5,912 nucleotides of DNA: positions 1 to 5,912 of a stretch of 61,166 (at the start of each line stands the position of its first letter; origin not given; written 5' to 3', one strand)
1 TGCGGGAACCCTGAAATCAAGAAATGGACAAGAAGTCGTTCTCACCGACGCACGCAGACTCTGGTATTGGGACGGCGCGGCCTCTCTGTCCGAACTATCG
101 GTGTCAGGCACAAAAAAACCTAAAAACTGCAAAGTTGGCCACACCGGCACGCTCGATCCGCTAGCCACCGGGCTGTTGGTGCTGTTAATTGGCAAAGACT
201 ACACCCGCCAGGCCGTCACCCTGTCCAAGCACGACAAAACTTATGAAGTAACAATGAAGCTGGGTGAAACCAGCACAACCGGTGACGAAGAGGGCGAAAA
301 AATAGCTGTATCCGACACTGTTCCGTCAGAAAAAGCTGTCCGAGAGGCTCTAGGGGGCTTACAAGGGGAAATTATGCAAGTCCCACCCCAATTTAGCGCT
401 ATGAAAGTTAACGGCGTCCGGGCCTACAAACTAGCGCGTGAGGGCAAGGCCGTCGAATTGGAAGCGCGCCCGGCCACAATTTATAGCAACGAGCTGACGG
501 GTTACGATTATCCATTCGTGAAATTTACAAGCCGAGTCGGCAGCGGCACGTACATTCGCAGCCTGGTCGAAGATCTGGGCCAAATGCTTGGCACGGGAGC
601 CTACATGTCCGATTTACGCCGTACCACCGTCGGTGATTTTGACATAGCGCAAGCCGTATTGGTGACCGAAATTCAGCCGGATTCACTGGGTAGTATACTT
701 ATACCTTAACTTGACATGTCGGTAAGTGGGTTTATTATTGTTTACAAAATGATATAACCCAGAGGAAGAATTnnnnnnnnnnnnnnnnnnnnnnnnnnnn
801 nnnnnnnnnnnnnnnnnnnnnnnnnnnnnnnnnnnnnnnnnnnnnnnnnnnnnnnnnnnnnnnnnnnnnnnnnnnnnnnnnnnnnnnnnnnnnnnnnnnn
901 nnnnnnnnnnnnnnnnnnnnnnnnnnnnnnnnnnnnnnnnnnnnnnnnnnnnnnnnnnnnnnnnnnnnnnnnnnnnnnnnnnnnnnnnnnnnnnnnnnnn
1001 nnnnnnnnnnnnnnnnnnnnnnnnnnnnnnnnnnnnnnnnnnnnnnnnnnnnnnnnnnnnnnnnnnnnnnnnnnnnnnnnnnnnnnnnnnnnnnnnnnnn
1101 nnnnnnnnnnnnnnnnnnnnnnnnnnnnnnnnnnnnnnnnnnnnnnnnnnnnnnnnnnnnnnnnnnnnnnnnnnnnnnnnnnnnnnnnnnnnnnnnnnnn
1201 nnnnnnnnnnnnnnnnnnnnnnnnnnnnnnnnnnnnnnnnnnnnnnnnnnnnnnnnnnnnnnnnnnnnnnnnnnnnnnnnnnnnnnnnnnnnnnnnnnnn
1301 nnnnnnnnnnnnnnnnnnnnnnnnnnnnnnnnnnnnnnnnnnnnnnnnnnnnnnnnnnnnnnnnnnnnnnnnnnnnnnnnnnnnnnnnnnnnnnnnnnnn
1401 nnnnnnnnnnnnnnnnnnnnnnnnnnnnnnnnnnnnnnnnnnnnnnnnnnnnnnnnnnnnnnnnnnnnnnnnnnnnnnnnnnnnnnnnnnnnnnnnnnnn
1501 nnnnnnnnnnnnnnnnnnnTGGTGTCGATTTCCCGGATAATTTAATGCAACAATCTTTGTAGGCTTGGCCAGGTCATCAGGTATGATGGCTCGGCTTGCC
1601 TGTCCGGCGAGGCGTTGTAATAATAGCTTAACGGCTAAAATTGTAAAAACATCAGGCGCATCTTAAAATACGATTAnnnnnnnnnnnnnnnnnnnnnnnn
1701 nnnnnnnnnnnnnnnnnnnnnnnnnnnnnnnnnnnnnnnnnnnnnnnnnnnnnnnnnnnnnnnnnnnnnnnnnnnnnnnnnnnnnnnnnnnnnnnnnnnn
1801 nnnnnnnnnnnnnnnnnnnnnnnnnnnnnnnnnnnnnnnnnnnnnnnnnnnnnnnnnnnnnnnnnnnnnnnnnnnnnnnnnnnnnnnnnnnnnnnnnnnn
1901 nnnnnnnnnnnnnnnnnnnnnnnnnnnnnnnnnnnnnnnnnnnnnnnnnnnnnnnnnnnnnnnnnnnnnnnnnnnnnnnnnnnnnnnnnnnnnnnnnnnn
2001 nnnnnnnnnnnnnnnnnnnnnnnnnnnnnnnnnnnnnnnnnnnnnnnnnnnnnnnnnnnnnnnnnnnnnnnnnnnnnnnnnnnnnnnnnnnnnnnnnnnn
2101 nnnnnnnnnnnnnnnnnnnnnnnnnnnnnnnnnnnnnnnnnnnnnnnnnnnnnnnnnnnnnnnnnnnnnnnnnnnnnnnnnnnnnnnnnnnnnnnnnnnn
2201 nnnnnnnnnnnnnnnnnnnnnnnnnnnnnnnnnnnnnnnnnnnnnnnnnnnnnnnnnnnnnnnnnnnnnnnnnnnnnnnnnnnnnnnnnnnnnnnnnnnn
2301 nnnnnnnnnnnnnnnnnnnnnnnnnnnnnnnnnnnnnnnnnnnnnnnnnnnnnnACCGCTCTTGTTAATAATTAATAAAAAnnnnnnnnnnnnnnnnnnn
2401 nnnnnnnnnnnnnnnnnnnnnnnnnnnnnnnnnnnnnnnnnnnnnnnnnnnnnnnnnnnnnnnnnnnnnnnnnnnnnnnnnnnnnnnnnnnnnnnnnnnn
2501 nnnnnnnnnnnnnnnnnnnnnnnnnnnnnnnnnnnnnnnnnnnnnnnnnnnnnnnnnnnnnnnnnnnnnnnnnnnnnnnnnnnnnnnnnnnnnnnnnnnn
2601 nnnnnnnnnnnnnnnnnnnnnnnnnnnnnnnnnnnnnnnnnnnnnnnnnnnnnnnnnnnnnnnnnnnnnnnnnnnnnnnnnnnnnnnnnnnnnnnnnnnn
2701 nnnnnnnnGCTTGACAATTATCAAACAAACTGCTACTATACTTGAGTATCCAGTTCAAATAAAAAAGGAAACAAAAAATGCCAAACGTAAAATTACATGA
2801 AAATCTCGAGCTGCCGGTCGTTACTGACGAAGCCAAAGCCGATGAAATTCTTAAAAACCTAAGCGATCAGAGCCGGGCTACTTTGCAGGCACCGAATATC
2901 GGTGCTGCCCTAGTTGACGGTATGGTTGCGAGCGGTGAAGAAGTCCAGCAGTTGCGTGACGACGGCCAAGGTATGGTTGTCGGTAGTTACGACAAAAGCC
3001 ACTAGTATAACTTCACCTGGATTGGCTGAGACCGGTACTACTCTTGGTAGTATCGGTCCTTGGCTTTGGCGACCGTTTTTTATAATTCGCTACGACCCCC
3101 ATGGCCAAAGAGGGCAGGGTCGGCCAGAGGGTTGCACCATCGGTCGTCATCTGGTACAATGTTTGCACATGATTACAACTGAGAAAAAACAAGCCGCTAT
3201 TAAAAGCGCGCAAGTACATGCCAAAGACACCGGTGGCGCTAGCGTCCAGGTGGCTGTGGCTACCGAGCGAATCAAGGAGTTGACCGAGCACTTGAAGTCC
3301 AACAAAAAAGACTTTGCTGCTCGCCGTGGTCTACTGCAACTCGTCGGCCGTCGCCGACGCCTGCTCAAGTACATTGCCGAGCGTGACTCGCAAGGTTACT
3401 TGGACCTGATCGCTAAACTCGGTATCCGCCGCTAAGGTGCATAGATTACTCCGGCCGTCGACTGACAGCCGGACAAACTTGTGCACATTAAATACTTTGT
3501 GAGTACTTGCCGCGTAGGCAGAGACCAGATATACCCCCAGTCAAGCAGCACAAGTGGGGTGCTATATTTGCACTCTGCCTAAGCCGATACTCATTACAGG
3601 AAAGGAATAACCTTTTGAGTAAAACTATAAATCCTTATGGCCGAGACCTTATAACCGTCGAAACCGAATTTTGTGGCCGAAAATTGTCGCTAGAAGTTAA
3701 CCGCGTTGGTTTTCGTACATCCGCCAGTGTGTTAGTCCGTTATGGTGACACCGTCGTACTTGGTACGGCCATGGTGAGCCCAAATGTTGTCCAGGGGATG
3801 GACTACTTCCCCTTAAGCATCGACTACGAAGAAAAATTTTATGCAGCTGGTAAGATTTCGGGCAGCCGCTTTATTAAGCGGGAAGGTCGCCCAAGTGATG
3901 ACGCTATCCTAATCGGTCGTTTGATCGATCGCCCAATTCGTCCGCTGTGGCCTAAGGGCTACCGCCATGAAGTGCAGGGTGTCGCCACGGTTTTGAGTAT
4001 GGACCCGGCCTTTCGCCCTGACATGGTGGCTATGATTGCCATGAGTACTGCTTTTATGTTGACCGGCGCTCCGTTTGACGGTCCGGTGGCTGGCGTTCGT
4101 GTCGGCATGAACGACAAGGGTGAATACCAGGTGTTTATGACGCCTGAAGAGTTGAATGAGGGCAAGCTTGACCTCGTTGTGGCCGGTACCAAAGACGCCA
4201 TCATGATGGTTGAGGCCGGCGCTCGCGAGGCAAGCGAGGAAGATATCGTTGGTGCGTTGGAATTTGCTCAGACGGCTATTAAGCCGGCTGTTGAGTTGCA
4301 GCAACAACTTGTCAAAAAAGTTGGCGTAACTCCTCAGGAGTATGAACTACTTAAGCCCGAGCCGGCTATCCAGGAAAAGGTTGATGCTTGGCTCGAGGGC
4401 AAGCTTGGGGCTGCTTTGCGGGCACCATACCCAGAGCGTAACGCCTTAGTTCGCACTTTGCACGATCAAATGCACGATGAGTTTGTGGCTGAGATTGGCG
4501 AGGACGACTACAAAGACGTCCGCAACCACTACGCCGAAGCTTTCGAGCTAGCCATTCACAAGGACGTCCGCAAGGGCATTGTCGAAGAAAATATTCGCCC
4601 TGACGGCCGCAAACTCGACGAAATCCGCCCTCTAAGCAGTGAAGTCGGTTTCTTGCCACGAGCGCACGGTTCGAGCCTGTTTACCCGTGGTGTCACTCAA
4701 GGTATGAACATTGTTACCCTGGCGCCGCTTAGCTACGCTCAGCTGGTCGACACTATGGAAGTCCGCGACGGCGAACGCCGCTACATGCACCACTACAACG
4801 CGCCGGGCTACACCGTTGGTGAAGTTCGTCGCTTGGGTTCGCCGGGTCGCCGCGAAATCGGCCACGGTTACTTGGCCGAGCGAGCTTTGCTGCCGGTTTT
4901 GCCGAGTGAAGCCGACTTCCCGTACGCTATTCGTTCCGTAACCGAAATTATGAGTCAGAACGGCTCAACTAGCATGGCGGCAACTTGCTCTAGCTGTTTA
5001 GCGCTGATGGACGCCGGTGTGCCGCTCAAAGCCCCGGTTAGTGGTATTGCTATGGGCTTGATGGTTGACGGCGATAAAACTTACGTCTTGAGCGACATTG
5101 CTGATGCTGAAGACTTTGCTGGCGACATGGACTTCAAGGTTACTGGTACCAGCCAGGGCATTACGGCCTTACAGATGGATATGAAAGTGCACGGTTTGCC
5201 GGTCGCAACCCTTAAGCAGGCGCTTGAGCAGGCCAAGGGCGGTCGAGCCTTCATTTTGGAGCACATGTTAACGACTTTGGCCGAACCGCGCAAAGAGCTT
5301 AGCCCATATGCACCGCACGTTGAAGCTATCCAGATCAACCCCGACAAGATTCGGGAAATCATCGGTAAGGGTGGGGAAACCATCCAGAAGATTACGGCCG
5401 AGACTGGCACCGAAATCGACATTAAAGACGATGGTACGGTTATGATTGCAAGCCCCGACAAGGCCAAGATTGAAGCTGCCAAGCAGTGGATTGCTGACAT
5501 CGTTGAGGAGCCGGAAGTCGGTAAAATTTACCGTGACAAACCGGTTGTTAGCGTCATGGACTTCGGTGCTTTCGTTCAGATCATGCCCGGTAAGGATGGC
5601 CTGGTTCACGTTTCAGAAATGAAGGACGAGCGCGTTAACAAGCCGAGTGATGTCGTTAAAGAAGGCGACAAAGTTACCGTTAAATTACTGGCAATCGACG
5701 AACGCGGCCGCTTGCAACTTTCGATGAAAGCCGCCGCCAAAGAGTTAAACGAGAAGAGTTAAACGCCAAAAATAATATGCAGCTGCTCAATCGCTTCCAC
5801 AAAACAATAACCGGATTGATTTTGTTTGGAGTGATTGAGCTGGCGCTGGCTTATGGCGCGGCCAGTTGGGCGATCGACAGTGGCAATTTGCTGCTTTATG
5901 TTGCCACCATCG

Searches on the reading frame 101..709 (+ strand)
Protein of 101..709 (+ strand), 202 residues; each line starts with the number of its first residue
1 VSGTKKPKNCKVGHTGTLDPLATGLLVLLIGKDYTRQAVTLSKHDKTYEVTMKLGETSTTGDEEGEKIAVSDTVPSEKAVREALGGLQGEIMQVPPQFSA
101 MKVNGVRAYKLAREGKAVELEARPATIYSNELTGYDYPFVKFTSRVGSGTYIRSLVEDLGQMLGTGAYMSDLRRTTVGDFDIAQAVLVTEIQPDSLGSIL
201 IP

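Call 74: search_protein_families(library=pfam, proteins=[window:101-709:+], max_evalue=0.0001)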
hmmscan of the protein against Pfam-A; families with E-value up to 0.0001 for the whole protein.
window:101-709:+ (202 aa): 2 families
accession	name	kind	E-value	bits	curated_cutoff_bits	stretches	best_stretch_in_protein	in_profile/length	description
PF01509.24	TruB_N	-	1.5e-46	158.9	27.3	1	8-152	5-149/149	TruB family pseudouridylate synthase (N terminal domain)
PF16198.10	TruB_C_2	-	8e-12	45.6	29.3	1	153-192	1-40/66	tRNA pseudouridylate synthase B C-terminal domain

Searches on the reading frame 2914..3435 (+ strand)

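Call 74: search_protein_families(library=pfam, proteins=[window:2914-3435:+], max_evalue=0.0001)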
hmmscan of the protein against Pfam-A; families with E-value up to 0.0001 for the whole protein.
window:2914-3435:+ (173 aa): 1 family
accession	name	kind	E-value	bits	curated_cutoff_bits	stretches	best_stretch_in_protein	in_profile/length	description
PF00312.27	Ribosomal_S15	-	1.2e-29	102.7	31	1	92-172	1-81/81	Ribosomal protein S15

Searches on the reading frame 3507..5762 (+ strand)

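Call 74: search_protein_families(library=pfam, proteins=[window:3507-5762:+], max_evalue=0.0001)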
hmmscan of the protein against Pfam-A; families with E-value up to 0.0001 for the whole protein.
window:3507-5762:+ (751 aa): 5 families
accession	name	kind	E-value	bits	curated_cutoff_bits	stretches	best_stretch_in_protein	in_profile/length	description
PF01138.27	RNase_PH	-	3.4e-44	150.8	25.5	2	372-506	1-130/130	3' exoribonuclease family, domain 1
PF00575.29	S1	-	1.5e-15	57.8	22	1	680-741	12-74/74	S1 RNA binding domain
PF03725.20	RNase_PH_C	-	2.9e-15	56.4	20.8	2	192-256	1-66/67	3' exoribonuclease family, domain 2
PF00013.35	KH_1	-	2.7e-12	46.7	21.5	1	607-663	3-65/66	KH domain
PF03726.19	PNPase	-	3.6e-05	24.6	24.6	1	288-369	2-81/81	Polyribonucleotide nucleotidyltransferase, RNA binding domain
